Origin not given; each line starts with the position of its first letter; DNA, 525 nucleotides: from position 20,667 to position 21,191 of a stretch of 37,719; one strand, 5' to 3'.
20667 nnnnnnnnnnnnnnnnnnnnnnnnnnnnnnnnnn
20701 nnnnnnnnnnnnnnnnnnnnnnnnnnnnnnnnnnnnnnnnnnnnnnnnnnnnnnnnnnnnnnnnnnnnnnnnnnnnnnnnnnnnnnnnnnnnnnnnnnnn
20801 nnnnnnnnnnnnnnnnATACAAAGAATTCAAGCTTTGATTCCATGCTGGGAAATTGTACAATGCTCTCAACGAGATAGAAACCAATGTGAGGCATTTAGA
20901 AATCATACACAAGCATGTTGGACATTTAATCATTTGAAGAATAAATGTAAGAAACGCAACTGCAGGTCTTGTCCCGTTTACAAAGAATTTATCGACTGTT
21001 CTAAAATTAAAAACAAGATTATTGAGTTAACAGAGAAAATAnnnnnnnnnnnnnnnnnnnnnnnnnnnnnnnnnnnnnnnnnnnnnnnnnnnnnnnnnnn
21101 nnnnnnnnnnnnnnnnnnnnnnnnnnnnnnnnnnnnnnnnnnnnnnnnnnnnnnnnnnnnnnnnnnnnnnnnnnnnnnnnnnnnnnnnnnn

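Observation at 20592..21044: MerR regulator fused to an 8-Cys double-CW domain and translationally coupled to a sulfur-type molybdoenzyme operon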

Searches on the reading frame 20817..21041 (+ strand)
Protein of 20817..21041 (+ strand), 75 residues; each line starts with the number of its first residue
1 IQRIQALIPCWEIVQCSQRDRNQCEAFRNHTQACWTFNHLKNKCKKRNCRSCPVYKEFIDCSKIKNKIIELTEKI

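Call 5: search_protein_families(library=ncbifam, proteins=[window:20817-21041:+], max_evalue=10)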
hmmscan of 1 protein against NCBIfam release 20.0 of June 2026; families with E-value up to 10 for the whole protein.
seq(75 aa): 1 family
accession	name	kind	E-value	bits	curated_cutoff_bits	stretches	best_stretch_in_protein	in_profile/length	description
NF045718.1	two_CW_domain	domain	0.25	11.7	35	1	9-58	2-77/80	two-CW domain-containing protein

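Call 6: search_protein_families(library=pfam, proteins=[window:20817-21041:+], max_evalue=10)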
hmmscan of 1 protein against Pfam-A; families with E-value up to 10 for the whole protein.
seq(75 aa): 0 families

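Call 28: search_protein_representatives(alignment_id=A2)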
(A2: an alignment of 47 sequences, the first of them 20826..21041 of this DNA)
Query: 47 sequences, 72 profile positions. Proteins with E-value up to 0.001 (for the whole library): 287; up to 1e-10: 46; up to 1e-30: 0. The best 150 are listed.
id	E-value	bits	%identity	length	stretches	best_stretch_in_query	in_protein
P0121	5.3e-28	112.9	-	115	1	1-69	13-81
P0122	1.5e-26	108.2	-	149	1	1-70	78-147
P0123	1.3e-24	102.0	-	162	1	2-69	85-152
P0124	3.4e-23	97.4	-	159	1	1-70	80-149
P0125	4.4e-23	97.1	-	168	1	1-71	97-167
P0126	2.3e-22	94.8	-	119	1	1-71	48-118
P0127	1.2e-21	92.5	-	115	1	1-67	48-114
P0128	6.9e-19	83.7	-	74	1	4-70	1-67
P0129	2.4e-18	82.0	-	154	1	1-68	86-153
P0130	2.6e-18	81.8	-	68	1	5-68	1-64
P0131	5.5e-18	80.8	-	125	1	1-69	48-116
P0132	5.5e-17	77.6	-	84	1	2-68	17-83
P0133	7.7e-17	77.1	-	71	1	3-70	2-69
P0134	1.7e-16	76.0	-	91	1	1-70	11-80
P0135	1.8e-16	75.9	-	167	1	1-68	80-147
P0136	6.0e-16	74.2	-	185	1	2-65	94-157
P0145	2.6e-14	69.0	-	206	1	2-70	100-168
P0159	3.2e-12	62.3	-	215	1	2-66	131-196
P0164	1.2e-11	60.5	-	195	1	2-65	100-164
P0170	1.6e-10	56.9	-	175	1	2-68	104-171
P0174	2.5e-10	56.2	-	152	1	2-65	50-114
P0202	2.4e-08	49.9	-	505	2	3-55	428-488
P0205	2.6e-08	49.8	-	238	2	6-56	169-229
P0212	6.9e-08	48.4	-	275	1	2-65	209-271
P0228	7.2e-07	45.2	-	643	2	5-57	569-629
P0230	8.7e-07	44.9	-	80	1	5-57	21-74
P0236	1.3e-06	44.3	-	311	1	5-56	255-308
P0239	1.7e-06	43.9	-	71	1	5-56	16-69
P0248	2.7e-06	43.3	-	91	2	4-56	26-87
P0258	5.1e-06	42.4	-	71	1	6-57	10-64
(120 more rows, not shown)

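Call 30: search_protein_families(library=ncbifam, proteins=[P0202, P0228, P0236, P0248, P0230, P0239, P0258, P0205, P0212, P0159], max_evalue=0.01)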
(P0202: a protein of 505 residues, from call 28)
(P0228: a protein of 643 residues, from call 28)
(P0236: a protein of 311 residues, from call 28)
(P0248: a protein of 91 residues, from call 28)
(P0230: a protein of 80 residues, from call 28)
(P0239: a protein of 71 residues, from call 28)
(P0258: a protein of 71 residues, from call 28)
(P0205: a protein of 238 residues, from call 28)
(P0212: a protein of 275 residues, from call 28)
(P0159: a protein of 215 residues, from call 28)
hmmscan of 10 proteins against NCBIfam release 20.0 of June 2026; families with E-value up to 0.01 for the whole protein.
P0202 (505 aa): 11 families
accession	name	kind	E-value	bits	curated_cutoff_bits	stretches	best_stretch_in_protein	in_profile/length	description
NF047851.1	MCPCitTducer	equivalog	6.1e-48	164.2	900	1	80-350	260-530/553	methyl-accepting chemotaxis citrate transducer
NF041847.1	transduc_aer2_vibrio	equivalog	3.5e-45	154.5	1200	1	83-332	501-750/804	aerotaxis transducer Aer2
NF011622.0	PRK15048.1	equivalog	3.4e-42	145.3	900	1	90-334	269-513/553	methyl-accepting chemotaxis protein II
NF007309.0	PRK09793.1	equivalog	2.9e-41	142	903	1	99-332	276-509/533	methyl-accepting chemotaxis protein IV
NF011615.0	PRK15041.1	equivalog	9.3e-41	140.1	947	1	78-333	259-514/554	methyl-accepting chemotaxis protein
NF045718.1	two_CW_domain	domain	8e-27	93.4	35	2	431-488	2-77/80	two-CW domain-containing protein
NF058645.1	MCPCtpMPsAe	equivalog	1.4e-25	90.1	900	1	88-328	296-536/558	methyl-accepting chemotaxis protein CtpM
NF050802.1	AspChtxCcaA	equivalog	3.7e-18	65.3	1300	1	114-298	509-693/700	aspartate chemotaxis receptor CcaA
TIGR02168.1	SMC_prok_B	equivalog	1.1e-05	23.4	567.35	1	83-341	689-950/1181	chromosome segregation protein SMC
TIGR02169.1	SMC_prok_A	equivalog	0.0061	14.3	729.4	1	81-325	253-501/1165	chromosome segregation protein SMC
NF007794.0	PRK10494.1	equivalog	0.0096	15.4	205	0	237-356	99-213/259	envelope biogenesis factor ElyC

P0228 (643 aa): 9 families
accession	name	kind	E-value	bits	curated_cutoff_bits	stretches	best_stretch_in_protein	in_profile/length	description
NF047851.1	MCPCitTducer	equivalog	3.1e-43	148.7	900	1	215-471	255-511/553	methyl-accepting chemotaxis citrate transducer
NF041847.1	transduc_aer2_vibrio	equivalog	3e-40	138.2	1200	1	221-470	499-749/804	aerotaxis transducer Aer2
NF007309.0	PRK09793.1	equivalog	2.1e-39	135.9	903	1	215-471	252-508/533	methyl-accepting chemotaxis protein IV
NF011615.0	PRK15041.1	equivalog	3.6e-39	134.9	947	1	221-469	262-510/554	methyl-accepting chemotaxis protein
NF011622.0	PRK15048.1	equivalog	4.4e-39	135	900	1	218-471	257-510/553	methyl-accepting chemotaxis protein II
NF045718.1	two_CW_domain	domain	5.5e-26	90.8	35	2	570-629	2-79/80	two-CW domain-containing protein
NF058645.1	MCPCtpMPsAe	equivalog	8e-24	84.3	900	1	226-474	308-556/558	methyl-accepting chemotaxis protein CtpM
NF050802.1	AspChtxCcaA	equivalog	1.9e-18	66.3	1300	1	302-438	547-693/700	aspartate chemotaxis receptor CcaA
TIGR02168.1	SMC_prok_B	equivalog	0.0064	14.2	567.35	1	214-476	680-945/1181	chromosome segregation protein SMC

P0236 (311 aa): 83 families (the best 25 are shown)
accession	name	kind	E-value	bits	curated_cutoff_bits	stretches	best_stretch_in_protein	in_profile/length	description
NF008468.0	PRK11360.1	equivalog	1.8e-60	205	646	1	1-228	387-610/616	two-component system sensor histidine kinase AtoS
NF007688.0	PRK10364.1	equivalog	5e-49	167.3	479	1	1-228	231-453/460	two-component system sensor histidine kinase ZraS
NF052574.1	HisKinEspCMyxo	equivalog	1.5e-44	152.4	1200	1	2-237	409-648/785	serine histidine kinase EspC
NF038348.1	T2SS_HK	subfamily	4.3e-42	144.3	450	2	56-226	409-573/574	histidine kinase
NF010411.0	PRK13837.1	equivalog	6.3e-41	140.2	647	1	5-241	445-690/828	two-component system VirA-like sensor kinase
NF046026.1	HisKinCckACaul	equivalog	1.7e-35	122.3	1000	1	2-239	294-545/678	cell cycle histidine kinase CckA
NF046020.1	HisKinCckABruc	equivalog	4.8e-34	117.4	1000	1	1-242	471-723/868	cell cycle histidine kinase CckA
NF010076.0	PRK13557.1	subfamily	9.7e-33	113.4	631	1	2-244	155-412/540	histidine kinase famiy protein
NF052573.1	HisKinEspAMyxo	equivalog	2.5e-32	111.8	1400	1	5-235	379-619/755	serine histidine kinase EspA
NF047466.1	hybrid_RR_LvrB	exception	5.5e-32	111.4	500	1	3-226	145-376/377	hybrid histidine kinase/response regulator LvrB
NF053867.1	SprKinKinDBac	equivalog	5.5e-32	110.9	775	1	5-228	281-499/500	sporulation kinase KinD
NF047497.1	HK_LIC_12097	equivalog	7.2e-31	107.2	500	1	5-226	145-366/367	LIC_12097 family sensor histidine kinase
TIGR02916.1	PEP_his_kin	equivalog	3.8e-28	98.5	300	1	5-225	470-679/679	XrtA/PEP-CTERM system histidine kinase PrsK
NF040750.1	tetrathio_HK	equivalog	1.9e-27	96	750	1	4-215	332-543/555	tetrathionate respiration histidine kinase TtrS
NF041777.1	sens_FixL_Rhizob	equivalog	2.8e-26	92.2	850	1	5-228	257-483/485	sensor protein FixL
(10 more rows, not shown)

P0248 (91 aa): 1 family
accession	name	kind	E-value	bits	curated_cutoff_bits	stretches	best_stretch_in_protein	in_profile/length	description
NF045718.1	two_CW_domain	domain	1.2e-16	60.8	35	2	28-88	2-79/80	two-CW domain-containing protein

P0230 (80 aa): 0 families

P0239 (71 aa): 0 families

P0258 (71 aa): 2 families
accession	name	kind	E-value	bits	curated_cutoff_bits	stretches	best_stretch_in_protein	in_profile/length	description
NF045718.1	two_CW_domain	domain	0.0039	17.5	35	0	10-62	2-77/80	two-CW domain-containing protein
TIGR01022.1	rpmJ_bact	equivalog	0.0082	16.2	22.7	0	47-60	5-18/37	50S ribosomal protein L36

P0205 (238 aa): 1 family
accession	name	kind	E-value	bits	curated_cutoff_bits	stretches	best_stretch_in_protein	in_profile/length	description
NF045718.1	two_CW_domain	domain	8.1e-10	38.9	35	2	49-108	2-77/80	two-CW domain-containing protein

P0212 (275 aa): 37 families (the best 25 are shown)
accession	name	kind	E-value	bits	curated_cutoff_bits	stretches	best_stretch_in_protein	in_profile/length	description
NF033117.2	vanR_ACDEGLN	exception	6.2e-12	45.6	350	1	23-106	142-224/226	VanR-ABDEGLN family response regulator transcription factor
NF007977.0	PRK10701.1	equivalog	9.6e-11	41.6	330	1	11-108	138-234/241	two-component system response regulator RstA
NF007005.1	PRK09468.1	equivalog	1.8e-10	40.7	331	1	5-108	130-232/237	osmolarity response regulator transcription factor OmpR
TIGR02154.1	PhoB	equivalog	7.8e-10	38.4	296.2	1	8-107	128-225/226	phosphate regulon transcriptional regulator PhoB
NF005568.0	PRK07239.1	equivalog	2.1e-09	36.8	273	1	32-109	303-373/381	uroporphyrinogen-III synthase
NF047375.1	HeatShock_HspR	equivalog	6.9e-09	35.6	105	1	148-211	9-72/92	heat shock protein transcriptional repressor HspR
NF000401.1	vanR-A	exception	2e-08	33.9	500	1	38-106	160-228/231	vancomycin resistance response regulator transcription factor VanR-A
NF000404.1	vanR-D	exception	7.3e-08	32.2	500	1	23-106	147-229/232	vancomycin resistance response regulator transcription factor VanR-D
NF040534.1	resp_reg_YycF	equivalog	8.8e-08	31.7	340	1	16-105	137-225/231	response regulator YycF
NF045944.1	ResRegRpaBCyano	equivalog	1e-07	31.6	330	1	25-107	144-227/229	response regulator transcription factor RpaB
TIGR01387.1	cztR_silR_copR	subfamily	1.8e-07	31.1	279.2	1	19-106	132-217/218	heavy metal response regulator transcription factor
NF041734.1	resp_reg_RppA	equivalog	2.5e-07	30.3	250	1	26-107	148-227/229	two-component system response regulator RppA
NF007546.0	PRK10161.1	equivalog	2.8e-07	30.3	471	1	18-107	138-225/229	phosphate response regulator transcription factor PhoB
NF053854.1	RespRegPhoBBctds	equivalog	3.5e-07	29.8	270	1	28-92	149-212/225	two-component system response regulator PhoB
NF009037.0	PRK12370.1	equivalog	3.7e-07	28.9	589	1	23-111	24-109/553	HilA/EilA family virulence transcriptional regulator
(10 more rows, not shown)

P0159 (215 aa): 14 families
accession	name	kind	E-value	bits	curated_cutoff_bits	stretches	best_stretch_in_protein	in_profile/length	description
NF047375.1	HeatShock_HspR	equivalog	1.1e-13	51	105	1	64-133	3-72/92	heat shock protein transcriptional repressor HspR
TIGR01950.1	SoxR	equivalog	3e-10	40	116.9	1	65-136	2-72/142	redox-sensitive transcriptional activator SoxR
TIGR02044.1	CueR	equivalog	2.6e-07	30.7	147.4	1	68-134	4-70/127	Cu(I)-responsive transcriptional regulator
NF047377.1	heat_HspR_dupli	exception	3.4e-07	30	300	1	58-131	120-193/214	heat shock protein transcriptional repressor HspR, fused homodimer type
NF050798.1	TF_FtsR_Actino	equivalog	0.00011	22.4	150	1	76-202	17-136/223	transcriptional regulator FtsR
NF011617.0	PRK15043.1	equivalog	0.00036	19.9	417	1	72-119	11-59/243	HTH-type transcriptional regulator MlrA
NF052513.1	TransRegCarH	equivalog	0.00056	19.3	400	1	61-130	3-73/274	HTH-type transcriptional repressor CarH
NF053740.1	TransRegTnrAGPos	equivalog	0.00057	20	140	1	57-128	5-75/108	hypothetical protein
TIGR02047.1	CadR-PbrR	equivalog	0.00065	19.7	151.45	1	69-131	5-67/127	Cd(II)/Pb(II)-responsive transcriptional regulator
NF007069.0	PRK09514.1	equivalog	0.00095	19.2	143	1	69-131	6-68/141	Zn(2+)-responsive transcriptional regulator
TIGR02043.1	ZntR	equivalog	0.0013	18.9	167.95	1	69-130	6-67/131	Zn(2+)-responsive transcriptional regulator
NF041849.1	trans_regNmlR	equivalog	0.0017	18.4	175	1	67-126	3-62/117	stress response transcriptional regulator NmlR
TIGR02051.1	MerR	equivalog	0.0024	18.1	150.85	1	69-142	4-80/124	mercury resistance transcriptional regulator MerR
NF007590.0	PRK10227.1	equivalog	0.0099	15.9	244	0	68-133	4-69/135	Cu(I)-responsive transcriptional regulator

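Call 31: search_solved_structures(query=A2, max_evalue=10, show_alignments=2)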
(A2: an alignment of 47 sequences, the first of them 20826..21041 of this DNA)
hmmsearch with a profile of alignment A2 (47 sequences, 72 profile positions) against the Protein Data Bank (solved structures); distinct sequences matched with E-value up to 10: 0.

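Call 61: predict_structure(alignment_id=A2)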
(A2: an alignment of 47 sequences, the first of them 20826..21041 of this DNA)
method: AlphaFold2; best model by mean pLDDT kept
length: 72 residues; sequences in the alignment: 47
mean_pLDDT: 89.3   pTM: 0.69
mean pLDDT of the five models: 89.3, 82.9, 82.8, 76.9, 76.6
residues with pLDDT >= 90: 36; 70-90: 35; 50-70: 1; < 50: 0
segments of 3 or more residues with pLDDT < 50: none
pLDDT, mean of each block of 10 residues (from residue 1): 88 91 91 90 89 88 92 67
secondary structure, 60 per line:
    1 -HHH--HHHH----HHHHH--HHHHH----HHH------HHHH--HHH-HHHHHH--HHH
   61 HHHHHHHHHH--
elements in order: H7-10 H15-19 H22-26 H40-43 H50-55 H58-70

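Call 65: fold_search(model_id=the predicted structure, library=pdb)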
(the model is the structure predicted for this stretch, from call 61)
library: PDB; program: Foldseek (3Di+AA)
matches with E <= 10: 0; with E <= 0.001: 0
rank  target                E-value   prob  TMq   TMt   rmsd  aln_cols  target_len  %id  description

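Call 66: find_encoding_contigs(protein=P0159, flank=6000, max_places=3)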
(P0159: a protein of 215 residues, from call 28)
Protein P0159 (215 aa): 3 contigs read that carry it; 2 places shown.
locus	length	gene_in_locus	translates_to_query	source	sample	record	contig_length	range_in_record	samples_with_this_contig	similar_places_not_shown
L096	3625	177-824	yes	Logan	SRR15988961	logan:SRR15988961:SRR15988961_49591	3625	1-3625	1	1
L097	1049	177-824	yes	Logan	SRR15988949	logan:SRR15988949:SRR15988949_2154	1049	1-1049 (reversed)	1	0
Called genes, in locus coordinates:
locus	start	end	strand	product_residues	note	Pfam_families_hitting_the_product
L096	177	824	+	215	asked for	PF00376:MerR, PF13411:MerR_1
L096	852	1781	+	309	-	-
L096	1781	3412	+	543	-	PF13187:Fer4_9 (faint), PF12838:Fer4_7 (faint), PF13183:Fer4_8, PF13237:Fer4_10 (faint), PF13534:Fer4_17 (weak), PF02754:CCG (weak)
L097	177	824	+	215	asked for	PF00376:MerR, PF13411:MerR_1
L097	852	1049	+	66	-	?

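Call 67: find_encoding_contigs(protein=P0145, flank=6000, max_places=3)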
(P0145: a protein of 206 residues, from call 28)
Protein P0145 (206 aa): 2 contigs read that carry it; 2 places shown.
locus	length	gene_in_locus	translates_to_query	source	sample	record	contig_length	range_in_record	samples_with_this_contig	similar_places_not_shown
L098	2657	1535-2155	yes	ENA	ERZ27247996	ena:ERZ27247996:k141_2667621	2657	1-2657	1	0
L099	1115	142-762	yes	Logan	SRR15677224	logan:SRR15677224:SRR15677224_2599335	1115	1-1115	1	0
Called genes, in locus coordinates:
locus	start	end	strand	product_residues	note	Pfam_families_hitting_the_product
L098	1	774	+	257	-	?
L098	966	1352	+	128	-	-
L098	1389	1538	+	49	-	-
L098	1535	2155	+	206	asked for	PF00376:MerR, PF13411:MerR_1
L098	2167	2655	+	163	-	?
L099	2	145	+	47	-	?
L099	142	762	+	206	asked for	PF00376:MerR, PF13411:MerR_1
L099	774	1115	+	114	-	?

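Call 68: find_encoding_contigs(protein=P0174, flank=7000, max_places=2)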
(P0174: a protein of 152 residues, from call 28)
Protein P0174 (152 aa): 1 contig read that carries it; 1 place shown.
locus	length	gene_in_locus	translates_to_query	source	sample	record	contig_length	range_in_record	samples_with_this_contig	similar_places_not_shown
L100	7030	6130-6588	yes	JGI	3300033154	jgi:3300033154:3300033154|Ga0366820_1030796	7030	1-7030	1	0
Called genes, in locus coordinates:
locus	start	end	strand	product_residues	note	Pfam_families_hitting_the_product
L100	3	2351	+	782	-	?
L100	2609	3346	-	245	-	PF18854:baeRF_family10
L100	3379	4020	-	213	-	PF20393:Pro_CA_2 (faint), PF00484:Pro_CA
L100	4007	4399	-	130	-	PF02482:Ribosomal_S30AE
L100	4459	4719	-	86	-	PF01258:zf-dskA_traR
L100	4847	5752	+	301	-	PF00126:HTH_1, PF03466:LysR_substrate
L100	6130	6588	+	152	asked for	-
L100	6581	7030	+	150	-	?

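Call 69: find_encoding_contigs(protein=P0164, flank=7000, max_places=2)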
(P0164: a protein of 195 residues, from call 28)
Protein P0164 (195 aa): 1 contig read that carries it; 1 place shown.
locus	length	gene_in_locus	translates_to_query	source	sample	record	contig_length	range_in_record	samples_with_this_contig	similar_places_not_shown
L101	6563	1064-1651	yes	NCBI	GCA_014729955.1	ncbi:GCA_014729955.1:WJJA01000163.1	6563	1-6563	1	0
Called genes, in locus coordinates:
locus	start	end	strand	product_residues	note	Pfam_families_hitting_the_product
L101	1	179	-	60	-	?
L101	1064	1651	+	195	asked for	PF00376:MerR, PF13411:MerR_1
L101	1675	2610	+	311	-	-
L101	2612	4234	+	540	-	PF12838:Fer4_7 (faint), PF13187:Fer4_9 (faint), PF13183:Fer4_8, PF13237:Fer4_10 (faint), PF13534:Fer4_17 (weak), PF02754:CCG (weak)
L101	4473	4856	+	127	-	PF00072:Response_reg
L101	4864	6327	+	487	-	PF13188:PAS_8 (faint), PF08448:PAS_4, PF13426:PAS_9, PF08448:PAS_4, PF02518:HATPase_c, PF14501:HATPase_c_5 (weak)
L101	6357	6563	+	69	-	PF00072:Response_reg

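Call 70: find_encoding_contigs(protein=P0136, flank=7000, max_places=2)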
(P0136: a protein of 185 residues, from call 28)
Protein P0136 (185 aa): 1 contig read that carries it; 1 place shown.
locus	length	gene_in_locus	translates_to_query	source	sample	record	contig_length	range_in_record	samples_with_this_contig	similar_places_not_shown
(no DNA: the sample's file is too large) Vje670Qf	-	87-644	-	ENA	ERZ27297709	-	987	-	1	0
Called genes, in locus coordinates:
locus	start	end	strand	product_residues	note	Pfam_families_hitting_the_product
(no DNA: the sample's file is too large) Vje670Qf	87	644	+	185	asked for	PF00376:MerR, PF12728:HTH_17 (weak), PF13411:MerR_1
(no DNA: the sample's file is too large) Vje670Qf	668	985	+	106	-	?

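Call 71: find_encoding_contigs(protein=P0170, flank=7000, max_places=2)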
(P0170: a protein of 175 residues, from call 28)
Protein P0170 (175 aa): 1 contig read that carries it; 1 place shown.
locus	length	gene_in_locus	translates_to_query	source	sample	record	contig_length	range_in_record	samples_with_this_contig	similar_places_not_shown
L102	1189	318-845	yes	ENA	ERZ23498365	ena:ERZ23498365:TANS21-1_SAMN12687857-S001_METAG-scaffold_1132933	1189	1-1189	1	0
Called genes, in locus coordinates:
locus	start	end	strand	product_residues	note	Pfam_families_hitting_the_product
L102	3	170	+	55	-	?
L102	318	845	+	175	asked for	PF00376:MerR, PF13411:MerR_1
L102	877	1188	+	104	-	?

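Call 82: find_homologous_proteins(query=P0164, max_evalue=0.00001)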
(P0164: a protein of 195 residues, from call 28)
Query P0164 (195 aa): 70 proteins with E <= 0.00001 among 194 candidates.
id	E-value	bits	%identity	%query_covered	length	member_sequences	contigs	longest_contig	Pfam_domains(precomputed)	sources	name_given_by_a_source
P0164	1.7e-128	444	100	100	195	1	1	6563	PF00376.30,PF13411.13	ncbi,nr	ncbi:MerR family transcriptional regulator [bacterium]|nr:MerR family transcriptional regulator [bac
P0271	3.0e-89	316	77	94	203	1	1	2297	PF00376.30,PF13411.13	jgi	jgi:MerR family transcriptional regulator/heat shock protein HspR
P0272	6.3e-62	227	67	71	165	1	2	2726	PF00376.30,PF13411.13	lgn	-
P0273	2.0e-60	222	62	81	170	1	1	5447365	PF00376.30,PF13411.13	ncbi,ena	-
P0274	3.5e-59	218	65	75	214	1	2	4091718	PF00376.30,PF13411.13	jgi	jgi:MerR family transcriptional regulator, heat shock protein HspR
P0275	7.0e-59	217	65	76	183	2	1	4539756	PF12728.14,PF00376.30,PF13411.13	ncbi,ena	-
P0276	1.0e-57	213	67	72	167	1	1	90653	PF00376.30,PF13411.13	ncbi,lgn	-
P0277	1.3e-57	213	69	66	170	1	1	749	PF00376.30,PF13411.13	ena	-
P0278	1.6e-56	209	63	75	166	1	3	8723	PF12728.14,PF00376.30,PF13411.13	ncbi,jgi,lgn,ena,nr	ncbi:MAG TPA: MerR family transcriptional regulator [Bacteroidetes bacterium]|nr:MerR family transcr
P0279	4.7e-56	208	63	74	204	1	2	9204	PF00376.30,PF13411.13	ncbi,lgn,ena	-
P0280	9.8e-56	207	62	78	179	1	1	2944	PF00376.30,PF13411.13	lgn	-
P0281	1.1e-55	206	60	72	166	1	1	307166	PF00376.30,PF13411.13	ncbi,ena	-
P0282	7.9e-54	200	65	72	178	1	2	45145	PF00376.30,PF13411.13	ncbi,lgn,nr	ncbi:MerR family transcriptional regulator [bacterium]|nr:MerR family transcriptional regulator [bac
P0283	1.2e-53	200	66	69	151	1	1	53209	PF12728.14,PF00376.30,PF13411.13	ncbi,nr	ncbi:MAG: putative heat shock protein HspR [Calditrichaeota bacterium]|nr:putative heat shock protei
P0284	1.4e-53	200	61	73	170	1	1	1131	PF12728.14,PF00376.30,PF13411.13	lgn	-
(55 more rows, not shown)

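Call 83: find_encoding_contigs(protein=P0273, flank=8000, max_places=1)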
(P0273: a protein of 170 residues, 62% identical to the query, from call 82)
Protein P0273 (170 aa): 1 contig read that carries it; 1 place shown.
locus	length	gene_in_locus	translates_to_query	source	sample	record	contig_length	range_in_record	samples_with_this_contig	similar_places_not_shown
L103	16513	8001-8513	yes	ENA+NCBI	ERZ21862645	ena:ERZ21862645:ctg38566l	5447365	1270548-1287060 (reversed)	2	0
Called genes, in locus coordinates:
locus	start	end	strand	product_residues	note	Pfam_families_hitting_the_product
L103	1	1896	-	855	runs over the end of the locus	PF02085:Cytochrom_CIII (faint), PF09699:Paired_CXXCH_1 (faint), PF14522:Cytochrome_C7 (faint), PF14537:Cytochrom_c3_2 (faint), PF22678:Cytochrom_c_NrfB-like (faint), PF22113:Mtrc-MtrF_II-IV_dom (faint), PF01292:Ni_hydr_CYTB (weak)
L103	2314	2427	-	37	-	-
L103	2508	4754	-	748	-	PF13620:CarboxypepD_reg, PF13715:CarbopepD_reg_2, PF07715:Plug, PF00593:TonB_dep_Rec_b-barrel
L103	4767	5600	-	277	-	-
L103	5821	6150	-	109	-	-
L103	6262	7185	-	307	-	PF01745:IPT (weak), PF01715:IPPT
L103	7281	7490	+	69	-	-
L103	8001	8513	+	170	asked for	PF00376:MerR, PF13411:MerR_1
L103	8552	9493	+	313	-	-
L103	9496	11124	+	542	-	PF13183:Fer4_8, PF13534:Fer4_17 (weak), PF02754:CCG (weak)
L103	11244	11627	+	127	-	PF00072:Response_reg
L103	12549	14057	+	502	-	PF00989:PAS (faint), PF13188:PAS_8 (weak), PF08448:PAS_4, PF13426:PAS_9, PF08448:PAS_4, PF13426:PAS_9, PF02518:HATPase_c, PF14501:HATPase_c_5 (weak)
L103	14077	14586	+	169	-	PF00072:Response_reg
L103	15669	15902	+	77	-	PF15937:PrlF_antitoxin (weak), PF04014:MazE_antitoxin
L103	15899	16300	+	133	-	PF01850:PIN, PF13470:PIN_3 (weak)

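Call 84: find_encoding_contigs(protein=P0274, flank=8000, max_places=1)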
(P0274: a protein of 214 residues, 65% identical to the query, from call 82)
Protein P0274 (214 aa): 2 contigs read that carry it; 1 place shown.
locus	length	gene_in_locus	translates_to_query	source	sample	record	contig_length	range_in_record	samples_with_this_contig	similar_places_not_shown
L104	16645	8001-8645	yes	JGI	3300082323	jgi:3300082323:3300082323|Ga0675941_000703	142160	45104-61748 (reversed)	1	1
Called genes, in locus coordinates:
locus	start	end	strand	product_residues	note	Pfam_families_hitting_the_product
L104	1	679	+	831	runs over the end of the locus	PF03169:OPT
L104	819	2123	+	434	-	-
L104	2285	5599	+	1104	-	PF26549:Tricorn_N, PF00930:DPPIV_N (faint), PF07676:PD40 (weak), PF25174:Beta-prop_THOC3 (faint), PF26550:Tricorn_2nd, PF14684:Tricorn_C1, PF14685:PDZ_Tricorn, PF03572:Peptidase_S41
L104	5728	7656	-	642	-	PF18962:Por_Secre_tail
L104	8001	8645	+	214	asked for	PF00376:MerR, PF13411:MerR_1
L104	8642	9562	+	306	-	-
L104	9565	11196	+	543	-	PF13187:Fer4_9 (faint), PF13183:Fer4_8, PF13237:Fer4_10 (faint), PF13484:Fer4_16 (faint), PF13534:Fer4_17 (weak)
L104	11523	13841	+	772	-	PF00932:LTD, PF13860:FlgD_ig, PF18962:Por_Secre_tail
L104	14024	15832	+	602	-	PF04371:PAD_porph, PF18962:Por_Secre_tail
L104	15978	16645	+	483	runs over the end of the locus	PF18962:Por_Secre_tail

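Call 88: search_protein_families(library=pfam, proteins=[P0202, P0248, P0205, P0230, P0258, P0236], max_evalue=1)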
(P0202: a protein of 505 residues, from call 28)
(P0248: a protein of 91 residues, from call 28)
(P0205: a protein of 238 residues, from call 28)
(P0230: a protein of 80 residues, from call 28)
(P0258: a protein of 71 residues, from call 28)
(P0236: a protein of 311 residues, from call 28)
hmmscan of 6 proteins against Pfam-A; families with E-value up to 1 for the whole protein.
P0202 (505 aa): 5 families
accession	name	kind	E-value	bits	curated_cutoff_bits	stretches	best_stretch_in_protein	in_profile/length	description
PF00015.26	MCPsignal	-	2e-39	135.6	34.6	1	155-303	10-172/172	Methyl-accepting chemotaxis protein (MCP) signalling domain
PF08581.15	Tup_N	-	0.006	17.3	28.7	0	299-333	13-47/77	Tup N-terminal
PF03908.18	Sec20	-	0.025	15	27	1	138-187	7-55/92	Sec20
PF15203.11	TMEM95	-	0.21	11.7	27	0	420-444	100-124/151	TMEM95 family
PF23338.1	PTHB1_hp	-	0.55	11.1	27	0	89-169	21-98/104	PTHB1 hairpin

P0248 (91 aa): 1 family
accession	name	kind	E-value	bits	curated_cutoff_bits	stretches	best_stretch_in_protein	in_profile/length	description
PF00171.27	Aldedh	-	0.0092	15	23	1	38-76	253-291/461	Aldehyde dehydrogenase family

P0205 (238 aa): 2 families
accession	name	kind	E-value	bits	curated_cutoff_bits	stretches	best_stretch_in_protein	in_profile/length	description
PF25027.1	EGF1_RECK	-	0.0064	17.2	27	1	167-185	26-45/49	RECK-like, EGF-like 1 domain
PF10967.13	DUF2769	-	0.021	15.8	22.8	1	183-229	5-49/57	Protein of unknown function (DUF2769)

P0230 (80 aa): 0 families

P0258 (71 aa): 0 families

P0236 (311 aa): 7 families
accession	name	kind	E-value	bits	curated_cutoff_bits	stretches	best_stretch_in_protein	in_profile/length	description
PF02518.31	HATPase_c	-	3.2e-25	89.1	26.4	1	119-227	4-110/111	Histidine kinase-, DNA gyrase B-, and HSP90-like ATPase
PF00512.31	HisKA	-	3e-12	46.9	26.9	1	10-72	2-64/66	His Kinase A (phospho-acceptor) domain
PF14501.12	HATPase_c_5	-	0.001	19.4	22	1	119-213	4-91/102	GHKL domain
PF13589.12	HATPase_c_3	-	0.0022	18.5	25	1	121-183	3-59/137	Histidine kinase-, DNA gyrase B-, and HSP90-like ATPase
PF07568.18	HisKA_2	-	0.012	16.1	22.3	1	17-67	2-52/76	Histidine kinase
PF13581.12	HATPase_c_2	-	0.041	14.3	27.4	1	144-222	54-125/127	Histidine kinase-like ATPase domain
PF19979.4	DUF6415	-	0.13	13.5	27.5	0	30-65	57-91/95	Family of unknown function (DUF6415)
